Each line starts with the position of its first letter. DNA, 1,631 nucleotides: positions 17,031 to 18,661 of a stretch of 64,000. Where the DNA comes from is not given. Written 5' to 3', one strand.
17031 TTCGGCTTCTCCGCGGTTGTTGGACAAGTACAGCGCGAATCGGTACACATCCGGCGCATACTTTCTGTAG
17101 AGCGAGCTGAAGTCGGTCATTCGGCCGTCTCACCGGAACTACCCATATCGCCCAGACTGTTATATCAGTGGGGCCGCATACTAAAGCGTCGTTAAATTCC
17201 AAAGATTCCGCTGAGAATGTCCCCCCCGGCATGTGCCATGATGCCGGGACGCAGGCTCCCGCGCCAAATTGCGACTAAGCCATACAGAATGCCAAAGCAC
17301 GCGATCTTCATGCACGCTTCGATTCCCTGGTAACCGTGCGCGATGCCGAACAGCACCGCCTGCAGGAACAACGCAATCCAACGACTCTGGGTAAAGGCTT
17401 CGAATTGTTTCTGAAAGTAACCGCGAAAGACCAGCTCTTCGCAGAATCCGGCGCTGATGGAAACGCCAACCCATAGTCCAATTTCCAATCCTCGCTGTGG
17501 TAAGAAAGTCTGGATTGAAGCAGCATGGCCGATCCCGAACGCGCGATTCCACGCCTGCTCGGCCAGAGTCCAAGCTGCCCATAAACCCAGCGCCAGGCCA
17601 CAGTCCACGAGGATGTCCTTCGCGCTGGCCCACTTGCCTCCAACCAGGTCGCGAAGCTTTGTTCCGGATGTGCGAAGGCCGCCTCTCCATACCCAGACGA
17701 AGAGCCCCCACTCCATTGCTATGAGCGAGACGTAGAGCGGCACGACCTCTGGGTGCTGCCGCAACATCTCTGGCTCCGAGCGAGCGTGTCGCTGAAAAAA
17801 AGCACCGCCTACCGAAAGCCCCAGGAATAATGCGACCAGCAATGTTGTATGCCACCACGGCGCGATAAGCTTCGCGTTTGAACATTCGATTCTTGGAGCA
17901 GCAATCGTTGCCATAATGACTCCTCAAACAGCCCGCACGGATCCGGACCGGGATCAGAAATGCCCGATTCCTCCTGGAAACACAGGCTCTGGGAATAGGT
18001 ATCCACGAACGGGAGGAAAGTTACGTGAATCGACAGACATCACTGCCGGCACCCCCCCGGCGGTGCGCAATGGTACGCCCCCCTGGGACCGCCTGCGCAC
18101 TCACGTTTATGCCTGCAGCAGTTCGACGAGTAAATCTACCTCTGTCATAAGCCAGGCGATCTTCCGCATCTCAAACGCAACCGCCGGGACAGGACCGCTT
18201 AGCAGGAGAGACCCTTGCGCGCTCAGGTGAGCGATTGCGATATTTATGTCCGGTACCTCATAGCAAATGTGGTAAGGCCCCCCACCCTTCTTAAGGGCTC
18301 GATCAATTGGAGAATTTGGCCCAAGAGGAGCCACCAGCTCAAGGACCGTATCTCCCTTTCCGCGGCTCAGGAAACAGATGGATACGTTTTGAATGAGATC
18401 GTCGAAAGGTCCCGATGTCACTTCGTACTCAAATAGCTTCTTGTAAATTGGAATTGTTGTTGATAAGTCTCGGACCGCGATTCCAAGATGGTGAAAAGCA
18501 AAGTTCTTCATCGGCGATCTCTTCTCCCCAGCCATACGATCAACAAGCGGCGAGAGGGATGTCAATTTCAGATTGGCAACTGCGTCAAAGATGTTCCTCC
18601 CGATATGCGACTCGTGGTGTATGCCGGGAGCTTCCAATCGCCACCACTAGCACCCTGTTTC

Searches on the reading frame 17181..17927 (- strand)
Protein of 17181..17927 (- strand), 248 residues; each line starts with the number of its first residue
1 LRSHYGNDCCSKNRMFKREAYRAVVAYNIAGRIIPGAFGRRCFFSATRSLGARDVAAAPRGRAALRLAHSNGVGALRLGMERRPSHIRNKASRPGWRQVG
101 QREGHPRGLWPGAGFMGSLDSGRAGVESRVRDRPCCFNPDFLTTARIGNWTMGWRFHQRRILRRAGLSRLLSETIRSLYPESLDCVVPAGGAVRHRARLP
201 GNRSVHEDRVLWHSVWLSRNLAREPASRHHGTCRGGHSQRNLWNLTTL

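Call 8: search_protein_families(library=pfam, proteins=[window:17181-17927:-], max_evalue=0.01)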
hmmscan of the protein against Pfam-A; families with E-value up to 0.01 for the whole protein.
window:17181-17927:- (248 aa): 0 families

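Call 51: find_encoding_contigs(protein=window:17192-17914:-, flank=10000, max_places=10)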
Protein window:17192-17914:- (240 aa): no gene with exactly this product is on record in the collection.

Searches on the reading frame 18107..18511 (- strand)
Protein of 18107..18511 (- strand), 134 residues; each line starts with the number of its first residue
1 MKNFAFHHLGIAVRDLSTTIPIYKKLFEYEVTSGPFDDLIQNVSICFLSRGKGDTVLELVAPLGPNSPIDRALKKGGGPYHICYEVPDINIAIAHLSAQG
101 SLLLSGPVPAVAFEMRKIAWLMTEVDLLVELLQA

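Call 52: find_encoding_contigs(protein=window:18107-18511:-, flank=10000, max_places=10)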
Protein window:18107-18511:- (134 aa): 2 contigs read that carry it; 2 places shown.
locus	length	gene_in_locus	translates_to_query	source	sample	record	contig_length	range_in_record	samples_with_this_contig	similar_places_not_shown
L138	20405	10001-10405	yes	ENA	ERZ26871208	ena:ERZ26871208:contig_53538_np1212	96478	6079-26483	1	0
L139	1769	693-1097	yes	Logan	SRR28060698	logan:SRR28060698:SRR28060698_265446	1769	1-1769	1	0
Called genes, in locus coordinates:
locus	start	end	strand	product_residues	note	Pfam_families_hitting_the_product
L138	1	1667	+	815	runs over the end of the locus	PF13802:Gal_mutarotas_2, PF01055:Glyco_hydro_31_2nd, PF21365:Glyco_hydro_31_3rd, PF17137:DUF5110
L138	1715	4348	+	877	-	PF00933:Glyco_hydro_3, PF01915:Glyco_hydro_3_C, PF07691:PA14, PF14310:Fn3-like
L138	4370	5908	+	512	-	PF07519:Tannase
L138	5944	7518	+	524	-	PF22848:ASD1_dom, PF06964:Alpha-L-AF_C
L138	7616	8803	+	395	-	PF00756:Esterase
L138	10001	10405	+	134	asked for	PF13669:Glyoxalase_4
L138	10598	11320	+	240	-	PF02517:Rce1-like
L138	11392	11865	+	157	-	PF04542:Sigma70_r2, PF08281:Sigma70_r4_2, PF04545:Sigma70_r4 (weak)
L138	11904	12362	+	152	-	-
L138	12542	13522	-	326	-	PF00535:Glycos_transf_2, PF13641:Glyco_tranf_2_3, PF10111:Glyco_tranf_2_2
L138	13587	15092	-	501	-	-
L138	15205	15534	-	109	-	PF00550:PP-binding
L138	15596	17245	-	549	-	-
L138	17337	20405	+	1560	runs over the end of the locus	PF00668:Condensation, PF00501:AMP-binding, PF13193:AMP-binding_C, PF00550:PP-binding, PF00668:Condensation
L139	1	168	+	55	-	?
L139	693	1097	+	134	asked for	PF13669:Glyoxalase_4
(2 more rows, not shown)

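Call 62: find_homologous_proteins(query=window:18107-18511:-, max_evalue=1e-20)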
Query window:18107-18511:- (134 aa): 515 proteins with E <= 1e-20 among 536 candidates; the best 120 are listed.
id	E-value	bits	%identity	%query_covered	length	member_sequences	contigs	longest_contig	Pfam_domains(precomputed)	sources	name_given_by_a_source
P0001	3.2e-83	294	100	100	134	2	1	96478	PF13669.13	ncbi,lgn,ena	ncbi:MAG: VOC family protein [Candidatus Sulfotelmatobacter sp.]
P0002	2.4e-73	262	88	100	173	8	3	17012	PF13669.13,PF00903.32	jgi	jgi:methylmalonyl-CoA/ethylmalonyl-CoA epimerase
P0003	1.4e-71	256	84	100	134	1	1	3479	PF13669.13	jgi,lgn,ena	-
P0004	7.9e-71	254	83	100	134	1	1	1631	PF13669.13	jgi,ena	-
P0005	2.6e-70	252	82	100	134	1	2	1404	PF13669.13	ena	-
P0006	1.2e-68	247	82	100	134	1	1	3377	PF13669.13,PF00903.32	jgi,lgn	jgi:methylmalonyl-CoA/ethylmalonyl-CoA epimerase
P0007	1.9e-68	246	83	100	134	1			PF13669.13,PF00903.32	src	-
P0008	4.8e-68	245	81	100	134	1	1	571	PF13669.13,PF00903.32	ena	-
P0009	6.8e-68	244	81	100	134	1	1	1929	PF13669.13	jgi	jgi:catechol 2,3-dioxygenase-like lactoylglutathione lyase family enzyme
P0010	1.4e-67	243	82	99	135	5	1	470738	PF13669.13,PF00903.32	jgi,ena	-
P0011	2.4e-67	243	81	100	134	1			PF13669.13,PF00903.32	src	-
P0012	3.5e-67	242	81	100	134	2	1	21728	PF13669.13,PF00903.32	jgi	jgi:catechol 2,3-dioxygenase-like lactoylglutathione lyase family enzyme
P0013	6.6e-67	241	81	100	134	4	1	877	PF13669.13,PF00903.32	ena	-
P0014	9.4e-67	241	81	100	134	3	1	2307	PF13669.13,PF00903.32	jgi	jgi:methylmalonyl-CoA/ethylmalonyl-CoA epimerase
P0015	1.3e-66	240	82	100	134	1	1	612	PF13669.13,PF00903.32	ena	-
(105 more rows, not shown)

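Call 63: find_encoding_contigs(protein=P0002, flank=10000, max_places=3)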
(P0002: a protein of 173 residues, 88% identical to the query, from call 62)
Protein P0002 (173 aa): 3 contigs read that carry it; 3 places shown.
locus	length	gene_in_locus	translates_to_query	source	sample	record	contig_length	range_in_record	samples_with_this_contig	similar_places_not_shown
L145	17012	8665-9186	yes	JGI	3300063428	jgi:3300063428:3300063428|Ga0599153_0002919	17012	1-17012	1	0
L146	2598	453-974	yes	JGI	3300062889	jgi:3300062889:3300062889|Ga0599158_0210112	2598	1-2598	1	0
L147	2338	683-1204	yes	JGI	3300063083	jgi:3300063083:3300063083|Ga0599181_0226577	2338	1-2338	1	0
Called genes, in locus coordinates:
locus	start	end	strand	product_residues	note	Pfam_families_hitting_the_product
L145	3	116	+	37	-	?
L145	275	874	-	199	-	-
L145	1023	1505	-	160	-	-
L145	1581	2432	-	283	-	PF04542:Sigma70_r2, PF08281:Sigma70_r4_2, PF04545:Sigma70_r4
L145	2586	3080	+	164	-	PF04632:FUSC, PF06081:ArAE_1, PF13515:FUSC_2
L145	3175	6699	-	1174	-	PF13620:CarboxypepD_reg, PF25183:OMP_b-brl_4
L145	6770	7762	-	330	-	PF08279:HTH_11 (faint), PF08220:HTH_DeoR, PF00455:DeoRC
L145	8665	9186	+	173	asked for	PF00903:Glyoxalase (weak), PF13669:Glyoxalase_4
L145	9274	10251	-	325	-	PF00535:Glycos_transf_2, PF13641:Glyco_tranf_2_3, PF10111:Glyco_tranf_2_2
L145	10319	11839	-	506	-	-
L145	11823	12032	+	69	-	-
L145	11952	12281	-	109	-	PF00550:PP-binding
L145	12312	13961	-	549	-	-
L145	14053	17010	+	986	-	?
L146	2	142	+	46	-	?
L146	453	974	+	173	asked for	PF00903:Glyoxalase (weak), PF13669:Glyoxalase_4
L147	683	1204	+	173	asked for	PF00903:Glyoxalase (weak), PF13669:Glyoxalase_4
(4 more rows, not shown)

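Call 64: find_encoding_contigs(protein=P0010, flank=10000, max_places=2)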
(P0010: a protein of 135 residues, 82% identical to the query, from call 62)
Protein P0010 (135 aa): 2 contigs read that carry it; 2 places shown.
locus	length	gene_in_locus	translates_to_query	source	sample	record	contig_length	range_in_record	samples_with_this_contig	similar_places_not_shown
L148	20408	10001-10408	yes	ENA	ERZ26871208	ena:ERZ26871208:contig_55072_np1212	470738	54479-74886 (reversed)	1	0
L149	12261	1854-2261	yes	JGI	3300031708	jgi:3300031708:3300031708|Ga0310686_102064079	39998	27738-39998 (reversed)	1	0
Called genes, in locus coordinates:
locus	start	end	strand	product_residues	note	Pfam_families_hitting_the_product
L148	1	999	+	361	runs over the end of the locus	PF09660:DUF2397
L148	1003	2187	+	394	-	PF09661:DUF2398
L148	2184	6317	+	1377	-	PF13558:SbcC_Walker_B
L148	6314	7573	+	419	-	PF11796:DUF3323, PF09664:DUF2399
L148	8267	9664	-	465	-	PF00749:tRNA-synt_1c, PF19269:Anticodon_2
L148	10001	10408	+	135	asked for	PF00903:Glyoxalase, PF13669:Glyoxalase_4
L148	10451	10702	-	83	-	PF00550:PP-binding (weak)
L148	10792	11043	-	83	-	PF00550:PP-binding (faint)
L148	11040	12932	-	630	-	PF00561:Abhydrolase_1 (faint), PF12146:Hydrolase_4, PF12697:Abhydrolase_6 (weak)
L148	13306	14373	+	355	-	-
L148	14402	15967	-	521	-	PF03062:MBOAT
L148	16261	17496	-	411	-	PF10082:BBP2_2 (faint)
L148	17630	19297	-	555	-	PF01266:DAO (faint), PF05199:GMC_oxred_C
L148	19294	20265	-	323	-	PF01370:Epimerase, PF13460:NAD_binding_10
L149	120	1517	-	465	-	PF00749:tRNA-synt_1c, PF19269:Anticodon_2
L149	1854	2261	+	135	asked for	PF00903:Glyoxalase, PF13669:Glyoxalase_4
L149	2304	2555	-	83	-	PF00550:PP-binding (weak)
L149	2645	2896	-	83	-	PF00550:PP-binding (faint)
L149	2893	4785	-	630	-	PF00561:Abhydrolase_1 (faint), PF12146:Hydrolase_4, PF12697:Abhydrolase_6 (weak)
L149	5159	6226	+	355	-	-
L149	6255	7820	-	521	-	PF03062:MBOAT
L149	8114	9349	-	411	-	PF10082:BBP2_2 (weak)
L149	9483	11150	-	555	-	PF01266:DAO (faint), PF05199:GMC_oxred_C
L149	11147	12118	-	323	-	PF01370:Epimerase, PF13460:NAD_binding_10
